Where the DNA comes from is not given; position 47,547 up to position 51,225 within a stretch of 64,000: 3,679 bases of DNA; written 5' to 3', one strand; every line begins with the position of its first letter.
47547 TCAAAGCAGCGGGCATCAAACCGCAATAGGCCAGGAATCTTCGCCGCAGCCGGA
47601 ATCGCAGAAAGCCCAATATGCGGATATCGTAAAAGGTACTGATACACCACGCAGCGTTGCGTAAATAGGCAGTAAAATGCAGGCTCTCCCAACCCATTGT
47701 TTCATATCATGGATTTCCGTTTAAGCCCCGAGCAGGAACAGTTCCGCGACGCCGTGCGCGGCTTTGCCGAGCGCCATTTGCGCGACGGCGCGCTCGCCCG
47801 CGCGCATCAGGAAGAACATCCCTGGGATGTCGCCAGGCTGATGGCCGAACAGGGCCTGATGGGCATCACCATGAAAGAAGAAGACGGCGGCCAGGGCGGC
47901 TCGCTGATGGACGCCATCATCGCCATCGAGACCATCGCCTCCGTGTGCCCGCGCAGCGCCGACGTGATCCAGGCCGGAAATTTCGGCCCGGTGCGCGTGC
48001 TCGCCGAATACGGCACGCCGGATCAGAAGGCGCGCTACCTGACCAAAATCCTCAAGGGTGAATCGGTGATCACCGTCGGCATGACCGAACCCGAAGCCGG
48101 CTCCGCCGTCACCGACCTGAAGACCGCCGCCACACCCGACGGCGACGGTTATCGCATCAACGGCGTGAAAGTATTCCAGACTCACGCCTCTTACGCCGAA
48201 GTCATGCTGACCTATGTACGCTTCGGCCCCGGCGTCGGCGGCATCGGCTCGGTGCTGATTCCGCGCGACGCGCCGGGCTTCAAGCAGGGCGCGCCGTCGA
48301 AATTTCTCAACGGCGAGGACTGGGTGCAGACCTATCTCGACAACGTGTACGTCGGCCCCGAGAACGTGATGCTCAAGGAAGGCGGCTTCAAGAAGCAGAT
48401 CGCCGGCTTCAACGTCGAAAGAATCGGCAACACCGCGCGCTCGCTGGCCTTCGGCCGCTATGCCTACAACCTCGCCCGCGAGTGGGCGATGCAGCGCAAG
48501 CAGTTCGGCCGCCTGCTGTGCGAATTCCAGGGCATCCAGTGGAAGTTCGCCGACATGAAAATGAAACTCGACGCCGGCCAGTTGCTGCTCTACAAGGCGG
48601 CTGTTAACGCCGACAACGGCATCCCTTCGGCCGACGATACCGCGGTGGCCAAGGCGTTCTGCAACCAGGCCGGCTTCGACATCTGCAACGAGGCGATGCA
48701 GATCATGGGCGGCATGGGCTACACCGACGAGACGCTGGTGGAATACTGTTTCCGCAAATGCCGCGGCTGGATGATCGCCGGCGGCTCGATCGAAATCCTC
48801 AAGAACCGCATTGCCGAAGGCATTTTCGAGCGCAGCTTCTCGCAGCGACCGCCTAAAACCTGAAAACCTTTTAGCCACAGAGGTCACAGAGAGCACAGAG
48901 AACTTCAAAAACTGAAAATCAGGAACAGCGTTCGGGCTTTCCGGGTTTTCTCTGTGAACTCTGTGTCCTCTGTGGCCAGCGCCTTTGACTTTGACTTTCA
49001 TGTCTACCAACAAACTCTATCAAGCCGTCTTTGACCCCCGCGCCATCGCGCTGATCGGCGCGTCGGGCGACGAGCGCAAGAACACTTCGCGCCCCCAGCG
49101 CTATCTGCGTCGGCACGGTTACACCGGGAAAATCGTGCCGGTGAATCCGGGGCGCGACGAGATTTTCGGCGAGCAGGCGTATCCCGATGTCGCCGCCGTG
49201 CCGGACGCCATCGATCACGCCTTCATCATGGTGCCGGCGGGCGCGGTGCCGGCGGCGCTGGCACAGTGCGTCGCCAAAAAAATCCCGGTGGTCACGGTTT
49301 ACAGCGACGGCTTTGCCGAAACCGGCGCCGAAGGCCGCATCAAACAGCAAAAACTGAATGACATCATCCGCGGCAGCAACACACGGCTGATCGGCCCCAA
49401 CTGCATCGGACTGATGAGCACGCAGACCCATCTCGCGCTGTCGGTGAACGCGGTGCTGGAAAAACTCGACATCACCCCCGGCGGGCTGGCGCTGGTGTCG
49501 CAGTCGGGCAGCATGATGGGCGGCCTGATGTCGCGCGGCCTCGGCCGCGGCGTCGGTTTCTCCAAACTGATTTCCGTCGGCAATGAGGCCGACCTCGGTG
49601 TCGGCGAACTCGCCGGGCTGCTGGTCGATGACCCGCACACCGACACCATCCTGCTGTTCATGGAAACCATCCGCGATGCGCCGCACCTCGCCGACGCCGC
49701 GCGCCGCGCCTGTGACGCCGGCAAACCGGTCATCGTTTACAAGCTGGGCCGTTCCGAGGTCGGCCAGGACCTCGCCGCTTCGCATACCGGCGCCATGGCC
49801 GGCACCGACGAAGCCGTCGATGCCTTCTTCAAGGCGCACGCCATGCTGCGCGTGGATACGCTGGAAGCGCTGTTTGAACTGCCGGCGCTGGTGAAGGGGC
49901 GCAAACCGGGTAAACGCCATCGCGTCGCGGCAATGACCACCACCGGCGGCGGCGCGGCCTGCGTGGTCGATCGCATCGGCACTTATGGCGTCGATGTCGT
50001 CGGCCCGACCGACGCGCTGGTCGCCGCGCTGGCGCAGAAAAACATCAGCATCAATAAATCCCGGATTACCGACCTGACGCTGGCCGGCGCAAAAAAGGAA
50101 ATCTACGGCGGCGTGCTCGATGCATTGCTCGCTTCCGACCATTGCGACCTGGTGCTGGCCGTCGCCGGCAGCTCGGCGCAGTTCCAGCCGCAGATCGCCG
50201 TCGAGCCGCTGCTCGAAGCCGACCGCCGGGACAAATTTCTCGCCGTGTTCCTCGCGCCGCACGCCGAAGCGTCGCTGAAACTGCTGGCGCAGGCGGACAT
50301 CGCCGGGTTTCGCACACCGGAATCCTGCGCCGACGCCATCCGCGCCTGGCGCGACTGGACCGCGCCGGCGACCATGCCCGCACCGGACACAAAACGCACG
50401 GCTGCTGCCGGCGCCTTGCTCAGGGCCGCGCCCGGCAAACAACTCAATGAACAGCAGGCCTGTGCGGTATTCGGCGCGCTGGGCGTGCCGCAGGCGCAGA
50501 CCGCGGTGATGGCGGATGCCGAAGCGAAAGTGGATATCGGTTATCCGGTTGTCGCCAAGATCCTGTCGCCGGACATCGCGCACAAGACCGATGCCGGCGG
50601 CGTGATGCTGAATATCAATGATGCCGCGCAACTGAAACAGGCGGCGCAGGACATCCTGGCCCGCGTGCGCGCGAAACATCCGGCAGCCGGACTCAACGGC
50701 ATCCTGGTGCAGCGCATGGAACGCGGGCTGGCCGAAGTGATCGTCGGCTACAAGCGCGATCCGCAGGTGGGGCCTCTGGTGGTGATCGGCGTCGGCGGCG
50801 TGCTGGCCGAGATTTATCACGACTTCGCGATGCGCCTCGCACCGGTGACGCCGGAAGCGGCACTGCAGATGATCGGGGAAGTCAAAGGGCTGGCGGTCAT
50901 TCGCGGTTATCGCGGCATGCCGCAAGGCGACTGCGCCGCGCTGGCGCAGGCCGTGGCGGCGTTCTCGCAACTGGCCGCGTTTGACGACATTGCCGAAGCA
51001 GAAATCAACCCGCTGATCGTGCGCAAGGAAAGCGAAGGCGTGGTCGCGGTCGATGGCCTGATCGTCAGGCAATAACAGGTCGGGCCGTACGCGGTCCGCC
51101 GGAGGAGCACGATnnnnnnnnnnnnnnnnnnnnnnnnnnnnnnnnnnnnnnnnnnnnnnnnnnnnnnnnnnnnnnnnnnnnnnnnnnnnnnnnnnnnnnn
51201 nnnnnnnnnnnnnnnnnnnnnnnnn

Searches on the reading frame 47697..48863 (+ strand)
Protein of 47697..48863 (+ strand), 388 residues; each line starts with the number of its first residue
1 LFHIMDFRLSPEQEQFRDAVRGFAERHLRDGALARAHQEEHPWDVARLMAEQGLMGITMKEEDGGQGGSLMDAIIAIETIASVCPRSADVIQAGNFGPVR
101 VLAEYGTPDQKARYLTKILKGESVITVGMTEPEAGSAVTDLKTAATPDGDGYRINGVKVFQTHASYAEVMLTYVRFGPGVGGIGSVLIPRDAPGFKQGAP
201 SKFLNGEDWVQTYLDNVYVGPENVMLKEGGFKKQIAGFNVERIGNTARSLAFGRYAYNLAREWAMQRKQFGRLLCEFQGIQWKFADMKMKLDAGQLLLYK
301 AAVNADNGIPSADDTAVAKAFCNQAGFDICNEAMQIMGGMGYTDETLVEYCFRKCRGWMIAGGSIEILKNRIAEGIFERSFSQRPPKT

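Call 23: search_protein_families(library=pfam, proteins=[window:47697-48863:+])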
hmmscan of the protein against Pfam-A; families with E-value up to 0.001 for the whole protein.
window:47697-48863:+ (388 aa): 4 families
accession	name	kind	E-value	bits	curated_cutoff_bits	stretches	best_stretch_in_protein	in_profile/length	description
PF00441.29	Acyl-CoA_dh_1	-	6e-40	137.3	22.4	1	229-376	2-149/150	Acyl-CoA dehydrogenase, C-terminal domain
PF02771.21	Acyl-CoA_dh_N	-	1e-26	94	22.9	1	10-122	1-113/113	Acyl-CoA dehydrogenase, N-terminal domain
PF02770.24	Acyl-CoA_dh_M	-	5.2e-15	55.8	33.3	1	127-200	2-78/97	Acyl-CoA dehydrogenase, middle domain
PF08028.16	Acyl-CoA_dh_2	-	7.8e-09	36.4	22.7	1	254-353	12-121/134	Acyl-CoA dehydrogenase, C-terminal domain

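Call 64: find_encoding_contigs(protein=window:47697-48863:+, flank=3000, max_places=10)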
Protein window:47697-48863:+ (388 aa): no gene with exactly this product is on record in the collection.

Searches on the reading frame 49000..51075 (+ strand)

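Call 23: search_protein_families(library=pfam, proteins=[window:49000-51075:+])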
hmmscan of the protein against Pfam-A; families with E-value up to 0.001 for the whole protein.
window:49000-51075:+ (691 aa): 4 families
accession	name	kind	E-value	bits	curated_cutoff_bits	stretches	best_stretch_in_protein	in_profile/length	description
PF13549.11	ATP-grasp_5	-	1.2e-60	205.1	27.6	1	477-688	5-219/221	ATP-grasp domain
PF13607.11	Succ_CoA_lig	-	1.2e-44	151.8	27.4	1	160-296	1-136/138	Succinyl-CoA ligase like flavodoxin domain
PF13380.12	CoA_binding_2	-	9.8e-21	74.8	22.8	1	14-139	1-114/116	CoA binding domain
PF02629.25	CoA_binding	-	1.2e-07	32.8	22.3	1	14-103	4-96/97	CoA binding domain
